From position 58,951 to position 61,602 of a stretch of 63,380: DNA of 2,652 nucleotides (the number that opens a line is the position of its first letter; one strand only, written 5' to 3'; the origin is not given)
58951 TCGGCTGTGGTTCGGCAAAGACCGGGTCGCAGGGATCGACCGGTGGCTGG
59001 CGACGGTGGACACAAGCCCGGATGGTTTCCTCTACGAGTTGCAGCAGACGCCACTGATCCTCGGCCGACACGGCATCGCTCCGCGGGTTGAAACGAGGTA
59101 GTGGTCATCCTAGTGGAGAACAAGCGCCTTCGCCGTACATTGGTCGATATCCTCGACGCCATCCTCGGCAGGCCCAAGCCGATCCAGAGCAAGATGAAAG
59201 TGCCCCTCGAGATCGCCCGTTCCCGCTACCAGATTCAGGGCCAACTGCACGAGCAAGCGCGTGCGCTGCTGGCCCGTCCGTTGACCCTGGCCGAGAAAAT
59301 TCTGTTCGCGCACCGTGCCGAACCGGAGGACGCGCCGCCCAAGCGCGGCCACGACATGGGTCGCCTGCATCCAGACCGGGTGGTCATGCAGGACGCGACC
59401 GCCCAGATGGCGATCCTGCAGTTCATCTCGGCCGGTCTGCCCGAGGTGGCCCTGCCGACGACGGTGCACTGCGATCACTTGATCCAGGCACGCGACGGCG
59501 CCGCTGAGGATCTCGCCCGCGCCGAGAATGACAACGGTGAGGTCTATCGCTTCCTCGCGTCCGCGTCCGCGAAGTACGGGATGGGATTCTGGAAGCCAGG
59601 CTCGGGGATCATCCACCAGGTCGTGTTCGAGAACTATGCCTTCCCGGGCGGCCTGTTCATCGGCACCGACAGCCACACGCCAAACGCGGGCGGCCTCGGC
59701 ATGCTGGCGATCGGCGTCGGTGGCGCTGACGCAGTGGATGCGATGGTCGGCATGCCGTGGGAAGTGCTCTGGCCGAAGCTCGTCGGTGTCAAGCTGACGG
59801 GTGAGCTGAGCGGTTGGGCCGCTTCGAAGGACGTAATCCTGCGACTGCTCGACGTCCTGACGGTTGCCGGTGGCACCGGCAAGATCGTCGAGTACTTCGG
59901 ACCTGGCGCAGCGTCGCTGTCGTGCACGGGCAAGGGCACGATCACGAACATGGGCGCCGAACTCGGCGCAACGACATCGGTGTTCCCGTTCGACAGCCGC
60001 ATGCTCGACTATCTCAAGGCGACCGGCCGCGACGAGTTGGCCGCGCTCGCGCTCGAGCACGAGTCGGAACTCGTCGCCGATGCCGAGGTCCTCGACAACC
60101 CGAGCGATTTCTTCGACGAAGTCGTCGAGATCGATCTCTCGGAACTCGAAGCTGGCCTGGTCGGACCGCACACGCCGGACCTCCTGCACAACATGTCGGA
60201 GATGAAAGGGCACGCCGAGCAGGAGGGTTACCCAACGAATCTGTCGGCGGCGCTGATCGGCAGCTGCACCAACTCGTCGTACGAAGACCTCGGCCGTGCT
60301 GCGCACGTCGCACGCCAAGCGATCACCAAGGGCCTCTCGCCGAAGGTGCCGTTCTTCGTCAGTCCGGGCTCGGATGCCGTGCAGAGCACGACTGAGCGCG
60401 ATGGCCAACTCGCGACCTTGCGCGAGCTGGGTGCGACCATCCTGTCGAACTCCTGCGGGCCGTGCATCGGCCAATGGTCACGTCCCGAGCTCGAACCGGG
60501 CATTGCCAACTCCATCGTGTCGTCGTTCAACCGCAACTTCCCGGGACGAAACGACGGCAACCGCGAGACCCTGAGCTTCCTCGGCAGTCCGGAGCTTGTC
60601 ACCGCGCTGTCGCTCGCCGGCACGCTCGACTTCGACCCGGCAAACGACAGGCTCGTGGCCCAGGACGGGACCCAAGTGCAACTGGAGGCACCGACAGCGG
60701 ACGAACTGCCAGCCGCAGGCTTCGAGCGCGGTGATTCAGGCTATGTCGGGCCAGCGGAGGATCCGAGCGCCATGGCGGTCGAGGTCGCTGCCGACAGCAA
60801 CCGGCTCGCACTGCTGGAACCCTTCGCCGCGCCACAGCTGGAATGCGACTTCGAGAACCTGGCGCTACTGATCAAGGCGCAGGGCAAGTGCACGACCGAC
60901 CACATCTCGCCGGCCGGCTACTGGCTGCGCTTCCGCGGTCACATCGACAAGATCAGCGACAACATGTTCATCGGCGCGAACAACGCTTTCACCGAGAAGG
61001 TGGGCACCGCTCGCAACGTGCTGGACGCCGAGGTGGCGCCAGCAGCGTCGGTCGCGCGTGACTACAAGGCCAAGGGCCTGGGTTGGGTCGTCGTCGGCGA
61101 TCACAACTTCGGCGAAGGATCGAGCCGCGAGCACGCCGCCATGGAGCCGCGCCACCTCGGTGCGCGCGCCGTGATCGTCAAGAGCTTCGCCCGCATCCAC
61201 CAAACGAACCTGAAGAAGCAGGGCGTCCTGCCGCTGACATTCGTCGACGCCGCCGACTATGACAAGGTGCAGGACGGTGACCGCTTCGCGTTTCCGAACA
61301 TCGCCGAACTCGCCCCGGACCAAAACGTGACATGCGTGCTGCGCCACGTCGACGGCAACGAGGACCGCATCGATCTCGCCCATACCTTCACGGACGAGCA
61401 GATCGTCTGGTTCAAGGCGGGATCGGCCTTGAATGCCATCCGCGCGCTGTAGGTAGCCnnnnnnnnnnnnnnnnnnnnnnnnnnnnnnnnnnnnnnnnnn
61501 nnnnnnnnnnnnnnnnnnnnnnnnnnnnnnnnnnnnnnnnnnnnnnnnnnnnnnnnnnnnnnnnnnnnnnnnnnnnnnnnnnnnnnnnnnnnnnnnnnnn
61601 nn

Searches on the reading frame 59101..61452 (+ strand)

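Call 57: search_protein_families(library=pfam, proteins=[window:59101-61452:+], max_evalue=0.0001)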
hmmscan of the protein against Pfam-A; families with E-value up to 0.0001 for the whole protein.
window:59101-61452:+ (783 aa): 2 families
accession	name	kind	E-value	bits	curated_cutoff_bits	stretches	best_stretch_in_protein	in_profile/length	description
PF00330.25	Aconitase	-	4.1e-133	445.2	28.7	1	65-507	1-463/463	Aconitase family (aconitate hydratase)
PF00694.25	Aconitase_C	-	1.1e-39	136.2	22.8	1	589-715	3-129/131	Aconitase C-terminal domain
